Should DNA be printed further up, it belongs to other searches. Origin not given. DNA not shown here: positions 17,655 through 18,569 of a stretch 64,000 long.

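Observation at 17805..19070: GreA transcript-cleavage factor fused to a 260-aa N-terminal domain of unknown function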

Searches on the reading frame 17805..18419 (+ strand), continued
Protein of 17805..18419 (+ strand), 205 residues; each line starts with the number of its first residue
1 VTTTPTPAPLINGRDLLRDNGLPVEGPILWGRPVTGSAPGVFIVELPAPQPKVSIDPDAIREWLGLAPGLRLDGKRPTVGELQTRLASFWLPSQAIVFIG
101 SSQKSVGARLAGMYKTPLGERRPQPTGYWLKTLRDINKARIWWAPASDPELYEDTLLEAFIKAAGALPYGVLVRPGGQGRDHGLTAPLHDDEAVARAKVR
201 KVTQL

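Call 47: search_protein_families(library=padloc, proteins=[window:17805-18404:+, P0250, P0210, P0204, P0217, P0222, L043:739-4437:+, L048:5973-8177:+], max_evalue=0.1)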
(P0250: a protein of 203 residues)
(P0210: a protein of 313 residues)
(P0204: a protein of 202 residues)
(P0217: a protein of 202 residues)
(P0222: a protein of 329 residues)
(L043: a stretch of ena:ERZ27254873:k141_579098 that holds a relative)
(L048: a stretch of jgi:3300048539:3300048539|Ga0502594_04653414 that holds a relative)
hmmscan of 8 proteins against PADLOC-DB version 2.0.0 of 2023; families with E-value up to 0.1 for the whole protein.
window:17805-18404:+ (200 aa): 0 families

P0250 (203 aa): 0 families

P0210 (313 aa): 0 families

P0204 (202 aa): 0 families

P0217 (202 aa): 0 families

P0222 (329 aa): 0 families

L043:739-4437:+ (1233 aa): 12 families
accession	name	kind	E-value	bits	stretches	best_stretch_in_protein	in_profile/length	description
PDLC02164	Avs2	-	0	1229.1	1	84-1219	310-1488/1504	-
PDLC02165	Avs2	-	2.4e-245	815.5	2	84-804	175-926/1375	-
PDLC02163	Avs2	-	1.2e-228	760.2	2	88-828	381-1147/1576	-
PDLC02162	Avs2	-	2e-228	759.7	2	92-770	301-993/1379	-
PDLC02161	Avs2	-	6e-174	579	2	86-838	309-1072/1499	-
PDLC02166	Avs2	-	6.1e-153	509.1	2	103-771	321-988/1498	-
PDLC04140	mad8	-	0.00012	19.8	0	119-139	28-48/314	mads_8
PDLC04702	PDC-M54A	-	0.014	10.8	1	120-202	319-395/1621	-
PDLC03920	MkoA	-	0.035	10.4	1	119-139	632-652/1112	-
PDLC02195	IetA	-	0.045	11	0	120-140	139-159/395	-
PDLC02350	AbiO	-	0.057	10.2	0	121-151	195-225/468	AbiO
PDLC02196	IetA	-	0.062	10.7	0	118-139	122-143/374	-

L048:5973-8177:+ (735 aa): 7 families
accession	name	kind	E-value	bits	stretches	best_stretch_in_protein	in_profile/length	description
PDLC02707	PbeA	-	2.9e-07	27.5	1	9-79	253-324/672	PbeA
PDLC02704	PbeA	-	1.5e-05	21.7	0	190-278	387-471/682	PbeA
PDLC03650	REase_III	-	0.00067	16.2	1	560-604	385-429/898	Type III restriction enzyme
PDLC02500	BrxHI|BrxHII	-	0.011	12.3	1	175-229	219-276/933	BrxHI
PDLC02864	DpdF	-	0.012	12.4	1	112-226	73-182/610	DpdF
PDLC02703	PbeA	-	0.02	11.5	1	562-612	565-615/626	PbeA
PDLC03049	REase_I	-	0.032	10.2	0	189-264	287-358/807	Type I restriction enzyme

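Call 48: search_protein_families(library=phrogs, proteins=[window:17805-18404:+, P0250, P0210, P0204, P0217, P0222, P0131, P0162], max_evalue=0.1)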
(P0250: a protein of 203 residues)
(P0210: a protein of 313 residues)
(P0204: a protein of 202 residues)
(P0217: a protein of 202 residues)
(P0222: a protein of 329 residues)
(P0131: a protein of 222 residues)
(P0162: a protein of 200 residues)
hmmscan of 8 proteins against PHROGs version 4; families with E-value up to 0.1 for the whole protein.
window:17805-18404:+ (200 aa): 0 families

P0250 (203 aa): 2 families
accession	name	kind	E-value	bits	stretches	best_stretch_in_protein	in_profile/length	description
phrog_1111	-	DNA, RNA and nucleotide metabolism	0.0034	18.2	1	91-112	44-65/139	endonuclease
phrog_22664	-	unknown function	0.047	13.2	1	90-123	26-59/610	-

P0210 (313 aa): 0 families

P0204 (202 aa): 0 families

P0217 (202 aa): 0 families

P0222 (329 aa): 0 families

P0131 (222 aa): 0 families

P0162 (200 aa): 0 families

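Call 56: search_solved_structures(query=A5, max_evalue=10, show_alignments=3)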
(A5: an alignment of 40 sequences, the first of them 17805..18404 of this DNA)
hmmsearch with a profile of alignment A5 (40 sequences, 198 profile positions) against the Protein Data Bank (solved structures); distinct sequences matched with E-value up to 10: 0.

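Call 66: predict_structure(alignment_id=A5)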
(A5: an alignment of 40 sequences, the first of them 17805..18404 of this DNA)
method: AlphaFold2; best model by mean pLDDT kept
length: 200 residues; sequences in the alignment: 40
mean_pLDDT: 95.9   pTM: 0.90
mean pLDDT of the five models: 95.9, 95.0, 95.0, 94.8, 94.3
residues with pLDDT >= 90: 179; 70-90: 21; 50-70: 0; < 50: 0
segments of 3 or more residues with pLDDT < 50: none
pLDDT, mean of each block of 10 residues (from residue 1): 87 98 98 95 98 98 97 98 98 98 98 97 95 98 98 98 97 96 96 81
secondary structure, 60 per line:
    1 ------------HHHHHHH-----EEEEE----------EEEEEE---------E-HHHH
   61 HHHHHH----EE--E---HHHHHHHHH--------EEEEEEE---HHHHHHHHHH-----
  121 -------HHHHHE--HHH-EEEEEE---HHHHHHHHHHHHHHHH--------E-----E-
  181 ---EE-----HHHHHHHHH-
elements in order: H13-19 E25-29 E40-45 H57-66 H79-87 E96-102 H106-115 H128-132 E140-145 H149-164 H191-199
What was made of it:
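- On GIY-YIG nuclease superfamily: The order of elements in the pLDDT-96 model fits (E40-45, E96-102, H106-115, E140-145, H149-164; call 66).
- Checked: The N-domain is a genuine folded domain: the AlphaFold2 model has mean pLDDT 95.9 and pTM 0.90 (call 66).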

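Call 70: fold_search(model_id=the predicted structure, library=pdb)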
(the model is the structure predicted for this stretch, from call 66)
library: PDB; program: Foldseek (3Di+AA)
matches with E <= 10: 65; with E <= 0.001: 0
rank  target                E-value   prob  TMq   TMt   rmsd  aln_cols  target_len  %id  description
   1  3nic_A                8.1e-02  0.18  0.28  0.27  13.7       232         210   12  DNA binding and cleavage by the GIY-YIG endonuclease R.Eco29kI inactive variant Y49F (released 2010-09-08)
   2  9nlx_A                5.7e-01  0.03  0.15  0.08  18.9       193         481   13  Cryo-EM structure of the trimeric SenDRT9 RT-ncRNA complex (GST fusion) (released 2025-05-14)
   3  3mx4_C                7.4e-01  0.12  0.33  0.32  11.6       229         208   10  DNA binding and cleavage by the GIY-YIG endonuclease R.Eco29KI inactive variant E142Q (released 2010-09-08)
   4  9vma_A                7.4e-01  0.03  0.16  0.08  17.9       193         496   12  Cryo-EM structure of substrate-bound DRT9 hexamer complex (released 2025-08-20)
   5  9nlv_A                1.0e+00  0.02  0.14  0.07  19.2       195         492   13  Cryo-EM structure of hexameric SenDRT9 RT-ncRNA complex (released 2025-05-14)
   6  9jzw_B                1.2e+00  0.03  0.19  0.13  13.3       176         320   14  Crystal structure of E. coli AIR synthetase (released 2025-10-15)
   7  9ioa_A                1.7e+00  0.02  0.17  0.08  17.0       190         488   13  Cryo-EM structure of the tetrameric DRT9-ncRNA complex (released 2025-05-14)
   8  9ugq_A                1.8e+00  0.02  0.17  0.06  13.2       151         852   13  Cryo-EM structure of ClassIII Salivaricin modification enzyme SalKC in the presence of SalA (released 2025-09-03)
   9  1cli_A                2.6e+00  0.02  0.20  0.14  13.1       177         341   13  X-RAY CRYSTAL STRUCTURE OF AMINOIMIDAZOLE RIBONUCLEOTIDE SYNTHETASE (PURM), FROM THE E. COLI PURINE BIOSYNTHETIC PATHW (released 1999-10-06)
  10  6lsr_G                2.6e+00  0.01  0.09  0.08  12.4        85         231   14  Cryo-EM structure of a pre-60S ribosomal subunit - state B (released 2020-08-26)
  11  6zdp_A                2.7e+00  0.01  0.14  0.06  17.4       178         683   10  Structure of telomerase from Candida Tropicalis in complexe with TWJ fragment of telomeric RNA (released 2021-04-28)
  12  2wii_B                2.7e+00  0.01  0.07  0.02  17.6        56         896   14  Complement C3b in complex with factor H domains 1-4 (released 2009-06-09)
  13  7ndr_C                3.3e+00  0.01  0.13  0.10  17.4       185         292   11  Crystal structure of TphC in an open conformation (released 2021-11-03)
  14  7uzf_a                3.5e+00  0.02  0.13  0.04   7.1        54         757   15  Rat Kidney V-ATPase with SidK, State 1 (released 2023-11-22)
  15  6skf_BJ               3.8e+00  0.01  0.15  0.17  20.7       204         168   11  Cryo-EM Structure of T. kodakarensis 70S ribosome (released 2020-07-29)
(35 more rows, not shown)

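Call 81: search_protein_families(library=ncbifam, proteins=[P0204, P0217, P0250, P0206, P0219, P0221, P0235, P0239, P0251], max_evalue=0.1)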
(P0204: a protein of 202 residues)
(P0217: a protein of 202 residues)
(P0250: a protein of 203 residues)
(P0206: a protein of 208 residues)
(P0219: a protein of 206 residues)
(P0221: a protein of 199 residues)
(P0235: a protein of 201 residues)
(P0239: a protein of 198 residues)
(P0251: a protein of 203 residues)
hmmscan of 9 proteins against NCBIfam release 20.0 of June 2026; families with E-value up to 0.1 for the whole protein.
P0204 (202 aa): 0 families

P0217 (202 aa): 0 families

P0250 (203 aa): 2 families
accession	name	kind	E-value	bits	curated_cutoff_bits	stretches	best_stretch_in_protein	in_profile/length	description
TIGR00194.1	uvrC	equivalog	0.0079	14.9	285.45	1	91-113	21-43/574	excinuclease ABC subunit UvrC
NF001824.0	PRK00558.1-5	equivalog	0.014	13.8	451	1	86-112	22-48/652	excinuclease ABC subunit UvrC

P0206 (208 aa): 0 families

P0219 (206 aa): 0 families

P0221 (199 aa): 3 families
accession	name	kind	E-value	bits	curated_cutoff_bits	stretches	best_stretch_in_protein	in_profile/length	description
TIGR00194.1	uvrC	equivalog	0.0048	15.6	285.45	1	92-113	22-43/574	excinuclease ABC subunit UvrC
NF001824.0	PRK00558.1-5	equivalog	0.035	12.5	451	0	90-112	26-48/652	excinuclease ABC subunit UvrC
NF011264.0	PRK14670.1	equivalog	0.065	11.5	1021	1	91-113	28-50/602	excinuclease ABC subunit C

P0235 (201 aa): 0 families

P0239 (198 aa): 0 families

P0251 (203 aa): 1 family
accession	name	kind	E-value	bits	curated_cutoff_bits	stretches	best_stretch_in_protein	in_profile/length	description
NF000399.2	blaFOX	exception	0.047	12.6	850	1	71-123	55-107/382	FOX family cephalosporin-hydrolyzing class C beta-lactamase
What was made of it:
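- There are weak PHROG endonuclease and UvrC N-terminus hits on the YIG..R segment (calls 48, 81).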

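Call 83: find_homologous_proteins(query=A7, max_evalue=1e-8)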
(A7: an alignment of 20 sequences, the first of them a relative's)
Query A7 (20 sequences) (202 aa, profile of the alignment): 725 proteins with E <= 1e-8 among 8000 candidates; the best 120 are listed.
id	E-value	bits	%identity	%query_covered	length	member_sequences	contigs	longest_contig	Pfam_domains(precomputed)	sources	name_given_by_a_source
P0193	1.2e-75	272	47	100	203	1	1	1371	-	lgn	-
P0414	1.2e-74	268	55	99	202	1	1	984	-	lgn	-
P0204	1.4e-74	268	100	100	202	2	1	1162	-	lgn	-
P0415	2.5e-74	267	55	99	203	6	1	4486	-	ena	-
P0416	3.6e-74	267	55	100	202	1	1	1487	-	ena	-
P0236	1.7e-73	265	38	99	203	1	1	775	-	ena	-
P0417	4.6e-73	263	54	100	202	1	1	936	-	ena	-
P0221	5.1e-73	263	45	98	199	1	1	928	-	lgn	-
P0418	5.9e-73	263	44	100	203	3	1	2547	-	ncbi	-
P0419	6.7e-73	263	54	100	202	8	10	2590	-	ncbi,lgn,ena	-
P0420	1.2e-72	262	47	100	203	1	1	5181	-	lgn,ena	-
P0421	1.3e-72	262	49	98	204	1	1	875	-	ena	-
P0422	1.8e-72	261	45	98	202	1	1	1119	-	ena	-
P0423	1.8e-72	261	54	99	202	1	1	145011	-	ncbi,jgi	jgi:hypothetical protein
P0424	2.6e-72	261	53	99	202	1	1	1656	-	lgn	-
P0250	6.3e-71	256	46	100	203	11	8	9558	-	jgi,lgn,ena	-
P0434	1.7e-70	255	48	100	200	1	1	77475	-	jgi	-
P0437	3.4e-70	254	56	99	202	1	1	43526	-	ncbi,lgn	ncbi:MAG: hypothetical protein ACM3PE_07520 [Deltaproteobacteria bacterium]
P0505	2.8e-65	238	47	97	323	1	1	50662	-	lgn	-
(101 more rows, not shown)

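Call 84: find_encoding_contigs(protein=P0423, flank=5000, max_places=1)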
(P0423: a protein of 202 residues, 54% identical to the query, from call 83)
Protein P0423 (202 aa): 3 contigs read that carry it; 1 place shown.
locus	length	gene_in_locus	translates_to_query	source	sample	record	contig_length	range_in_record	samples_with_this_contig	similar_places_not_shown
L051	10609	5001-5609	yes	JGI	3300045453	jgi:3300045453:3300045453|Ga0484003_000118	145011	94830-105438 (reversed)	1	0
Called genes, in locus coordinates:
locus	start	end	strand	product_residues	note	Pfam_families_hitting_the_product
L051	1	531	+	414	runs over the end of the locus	PF02195:ParB_N, PF01555:N6_N4_Mtase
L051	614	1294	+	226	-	-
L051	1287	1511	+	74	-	PF14192:DUF4314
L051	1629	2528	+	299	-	PF12224:Amidoligase_2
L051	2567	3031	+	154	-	PF06094:GGACT, PF13772:AIG2_2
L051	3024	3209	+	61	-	PF16468:DUF5049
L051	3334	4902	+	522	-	PF03354:TerL_ATPase, PF20441:TerL_nuclease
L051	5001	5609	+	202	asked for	-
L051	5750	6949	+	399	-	PF04860:Phage_portal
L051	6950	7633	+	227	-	PF00574:CLP_protease, PF01972:SDH_protease (weak)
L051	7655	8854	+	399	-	PF05065:Phage_capsid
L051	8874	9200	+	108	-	PF05135:Phage_connect_1 (weak)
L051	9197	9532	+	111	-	PF05521:Phage_HCP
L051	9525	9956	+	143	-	PF04883:HK97-gp10_like (weak)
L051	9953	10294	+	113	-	-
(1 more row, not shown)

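Call 85: find_encoding_contigs(protein=P0434, flank=5000, max_places=1)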
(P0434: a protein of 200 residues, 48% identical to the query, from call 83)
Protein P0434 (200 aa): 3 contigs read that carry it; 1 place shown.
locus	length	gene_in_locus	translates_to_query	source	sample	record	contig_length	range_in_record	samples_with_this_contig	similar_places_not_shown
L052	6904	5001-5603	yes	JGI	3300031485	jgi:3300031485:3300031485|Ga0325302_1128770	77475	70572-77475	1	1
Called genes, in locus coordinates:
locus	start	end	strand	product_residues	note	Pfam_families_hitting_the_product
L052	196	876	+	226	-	PF03692:CxxCxxCC (weak)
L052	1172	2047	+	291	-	-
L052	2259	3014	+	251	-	-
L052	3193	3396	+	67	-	PF12728:HTH_17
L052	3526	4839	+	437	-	PF14659:Phage_int_SAM_3, PF00589:Phage_integrase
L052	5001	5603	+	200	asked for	-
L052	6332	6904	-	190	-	?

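Call 86: find_encoding_contigs(protein=P0437, flank=5000, max_places=1)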
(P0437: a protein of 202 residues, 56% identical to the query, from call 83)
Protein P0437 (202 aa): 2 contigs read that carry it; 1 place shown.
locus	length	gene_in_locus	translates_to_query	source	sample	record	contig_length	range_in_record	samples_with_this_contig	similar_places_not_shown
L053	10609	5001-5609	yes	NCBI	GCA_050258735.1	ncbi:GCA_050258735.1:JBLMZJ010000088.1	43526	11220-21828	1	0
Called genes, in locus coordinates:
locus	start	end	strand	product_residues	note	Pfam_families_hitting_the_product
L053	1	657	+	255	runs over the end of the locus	-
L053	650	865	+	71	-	-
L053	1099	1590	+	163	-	-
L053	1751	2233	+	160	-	PF05119:Terminase_4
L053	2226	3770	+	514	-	PF03354:TerL_ATPase, PF20441:TerL_nuclease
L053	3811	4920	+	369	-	-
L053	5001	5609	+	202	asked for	-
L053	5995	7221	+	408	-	PF04860:Phage_portal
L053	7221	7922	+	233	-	PF00574:CLP_protease, PF01972:SDH_protease, PF25145:NfeD1b_N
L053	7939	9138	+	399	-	PF05065:Phage_capsid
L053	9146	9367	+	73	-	PF11133:Phage_head_fibr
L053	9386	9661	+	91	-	PF05135:Phage_connect_1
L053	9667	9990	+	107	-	PF05521:Phage_HCP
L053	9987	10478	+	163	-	-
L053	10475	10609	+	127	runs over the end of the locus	PF11367:Tail_completion_gp17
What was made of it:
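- The genomic contexts are typical of free-standing endonucleases (calls 84-86).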

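Call 87: find_encoding_contigs(protein=P0505, flank=5000, max_places=1)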
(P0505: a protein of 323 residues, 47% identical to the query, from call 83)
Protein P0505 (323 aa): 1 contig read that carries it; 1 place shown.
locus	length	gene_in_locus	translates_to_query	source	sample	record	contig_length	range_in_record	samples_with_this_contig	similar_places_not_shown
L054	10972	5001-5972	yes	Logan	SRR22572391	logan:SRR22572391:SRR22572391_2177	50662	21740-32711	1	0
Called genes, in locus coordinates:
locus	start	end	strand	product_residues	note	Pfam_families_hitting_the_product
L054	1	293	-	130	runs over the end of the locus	-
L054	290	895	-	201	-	-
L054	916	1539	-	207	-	-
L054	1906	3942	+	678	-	-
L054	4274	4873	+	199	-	-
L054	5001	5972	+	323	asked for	-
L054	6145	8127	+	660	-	PF28082:ZorA-like_t1 (faint), PF01618:MotA_ExbB, PF01442:Apolipoprotein (faint), PF04513:Baculo_PEP_C (faint)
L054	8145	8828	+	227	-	PF00691:OmpA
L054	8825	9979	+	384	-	-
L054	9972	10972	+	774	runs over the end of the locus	PF13086:AAA_11, PF13245:AAA_19, PF13604:AAA_30, PF13087:AAA_12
